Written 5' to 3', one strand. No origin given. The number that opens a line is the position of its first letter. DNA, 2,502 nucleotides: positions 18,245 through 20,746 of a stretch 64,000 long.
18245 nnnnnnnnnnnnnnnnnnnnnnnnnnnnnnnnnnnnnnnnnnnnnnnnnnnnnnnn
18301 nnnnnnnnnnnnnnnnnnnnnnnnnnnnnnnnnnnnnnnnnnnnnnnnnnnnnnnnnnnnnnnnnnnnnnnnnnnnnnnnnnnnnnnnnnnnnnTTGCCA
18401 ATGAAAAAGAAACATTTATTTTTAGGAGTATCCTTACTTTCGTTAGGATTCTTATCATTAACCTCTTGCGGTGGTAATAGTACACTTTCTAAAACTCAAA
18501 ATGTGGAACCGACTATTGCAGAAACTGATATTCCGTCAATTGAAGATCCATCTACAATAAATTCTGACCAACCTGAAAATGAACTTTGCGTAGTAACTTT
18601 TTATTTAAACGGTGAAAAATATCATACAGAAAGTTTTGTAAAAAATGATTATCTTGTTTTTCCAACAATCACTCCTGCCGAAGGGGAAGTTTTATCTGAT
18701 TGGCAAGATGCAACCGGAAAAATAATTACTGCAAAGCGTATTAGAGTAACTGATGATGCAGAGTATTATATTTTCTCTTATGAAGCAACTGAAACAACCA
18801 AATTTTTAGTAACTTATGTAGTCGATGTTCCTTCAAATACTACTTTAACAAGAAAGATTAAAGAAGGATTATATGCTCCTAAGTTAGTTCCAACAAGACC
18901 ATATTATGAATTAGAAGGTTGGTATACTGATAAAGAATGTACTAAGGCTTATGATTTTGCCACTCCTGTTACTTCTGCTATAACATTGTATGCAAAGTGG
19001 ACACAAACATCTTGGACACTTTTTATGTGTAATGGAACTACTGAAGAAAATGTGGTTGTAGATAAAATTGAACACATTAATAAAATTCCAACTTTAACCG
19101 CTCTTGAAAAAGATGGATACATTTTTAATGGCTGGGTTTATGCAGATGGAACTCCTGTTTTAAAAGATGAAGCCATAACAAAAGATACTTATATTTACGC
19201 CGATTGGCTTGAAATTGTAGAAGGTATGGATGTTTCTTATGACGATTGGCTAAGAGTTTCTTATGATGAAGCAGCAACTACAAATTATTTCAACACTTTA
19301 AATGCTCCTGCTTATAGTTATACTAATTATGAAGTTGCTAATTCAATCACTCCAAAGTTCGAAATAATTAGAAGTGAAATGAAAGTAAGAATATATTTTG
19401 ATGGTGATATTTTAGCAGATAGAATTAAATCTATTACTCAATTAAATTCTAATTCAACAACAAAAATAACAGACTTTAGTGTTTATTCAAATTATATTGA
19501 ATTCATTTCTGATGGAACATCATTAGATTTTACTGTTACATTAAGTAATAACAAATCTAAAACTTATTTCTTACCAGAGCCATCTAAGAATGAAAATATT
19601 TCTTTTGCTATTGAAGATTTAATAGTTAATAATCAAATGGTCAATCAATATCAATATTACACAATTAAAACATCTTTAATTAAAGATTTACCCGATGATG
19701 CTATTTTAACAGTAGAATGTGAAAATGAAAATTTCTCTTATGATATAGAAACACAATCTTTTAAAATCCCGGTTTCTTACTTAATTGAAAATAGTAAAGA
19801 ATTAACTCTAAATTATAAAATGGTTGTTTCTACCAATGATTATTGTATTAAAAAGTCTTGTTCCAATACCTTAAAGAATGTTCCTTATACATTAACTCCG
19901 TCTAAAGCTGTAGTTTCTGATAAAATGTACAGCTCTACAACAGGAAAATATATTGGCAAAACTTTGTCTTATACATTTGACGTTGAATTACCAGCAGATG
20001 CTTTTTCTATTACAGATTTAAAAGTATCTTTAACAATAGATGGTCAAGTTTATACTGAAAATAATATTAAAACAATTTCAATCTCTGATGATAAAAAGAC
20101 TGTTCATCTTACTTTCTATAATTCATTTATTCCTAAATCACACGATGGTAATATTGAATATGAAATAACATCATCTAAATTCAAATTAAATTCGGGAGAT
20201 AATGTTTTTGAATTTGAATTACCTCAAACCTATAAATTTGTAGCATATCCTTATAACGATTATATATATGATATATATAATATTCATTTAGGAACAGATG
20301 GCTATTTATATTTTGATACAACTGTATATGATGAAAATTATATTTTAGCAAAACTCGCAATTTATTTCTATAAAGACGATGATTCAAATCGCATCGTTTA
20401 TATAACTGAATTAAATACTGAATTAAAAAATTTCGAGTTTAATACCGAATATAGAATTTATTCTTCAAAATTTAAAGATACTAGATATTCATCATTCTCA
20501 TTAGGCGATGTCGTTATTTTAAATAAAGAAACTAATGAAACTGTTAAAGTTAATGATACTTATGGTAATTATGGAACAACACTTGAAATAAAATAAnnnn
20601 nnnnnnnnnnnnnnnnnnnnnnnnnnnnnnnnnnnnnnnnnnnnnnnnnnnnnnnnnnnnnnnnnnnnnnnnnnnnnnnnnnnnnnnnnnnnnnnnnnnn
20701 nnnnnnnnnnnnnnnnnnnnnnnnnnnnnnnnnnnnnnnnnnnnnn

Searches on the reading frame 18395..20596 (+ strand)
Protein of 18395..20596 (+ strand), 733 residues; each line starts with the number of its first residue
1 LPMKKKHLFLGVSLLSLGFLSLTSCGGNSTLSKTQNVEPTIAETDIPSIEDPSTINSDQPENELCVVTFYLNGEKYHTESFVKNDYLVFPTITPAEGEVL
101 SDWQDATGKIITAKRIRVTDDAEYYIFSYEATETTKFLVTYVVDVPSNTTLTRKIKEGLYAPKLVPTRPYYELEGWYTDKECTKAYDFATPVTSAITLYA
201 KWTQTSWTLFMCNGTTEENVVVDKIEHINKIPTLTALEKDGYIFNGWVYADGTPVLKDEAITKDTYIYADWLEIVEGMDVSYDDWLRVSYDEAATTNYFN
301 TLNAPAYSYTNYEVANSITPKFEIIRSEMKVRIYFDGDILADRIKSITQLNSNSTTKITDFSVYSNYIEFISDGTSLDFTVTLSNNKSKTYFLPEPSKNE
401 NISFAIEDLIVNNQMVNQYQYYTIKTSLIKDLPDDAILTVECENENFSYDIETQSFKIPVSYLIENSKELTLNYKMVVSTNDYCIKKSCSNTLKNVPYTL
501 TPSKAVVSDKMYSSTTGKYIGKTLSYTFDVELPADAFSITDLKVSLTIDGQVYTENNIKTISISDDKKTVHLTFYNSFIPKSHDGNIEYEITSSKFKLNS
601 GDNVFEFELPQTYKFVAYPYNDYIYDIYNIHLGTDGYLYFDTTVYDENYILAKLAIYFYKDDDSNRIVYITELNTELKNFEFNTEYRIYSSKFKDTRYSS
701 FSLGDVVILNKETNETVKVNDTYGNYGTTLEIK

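Call 50: search_protein_families(library=pfam, proteins=[window:18395-20596:+], max_evalue=0.001)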
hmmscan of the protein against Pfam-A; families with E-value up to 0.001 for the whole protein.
window:18395-20596:+ (733 aa): 1 family
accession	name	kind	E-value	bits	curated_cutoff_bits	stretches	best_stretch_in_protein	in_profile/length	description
PF09479.16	Flg_new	-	1.9e-17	63.5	27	2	152-201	13-65/65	Listeria-Bacteroides repeat domain (List_Bact_rpt)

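Call 51: search_protein_families(library=phrogs, proteins=[window:18395-20596:+], max_evalue=0.001)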
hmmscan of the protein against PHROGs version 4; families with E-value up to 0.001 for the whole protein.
window:18395-20596:+ (733 aa): 0 families
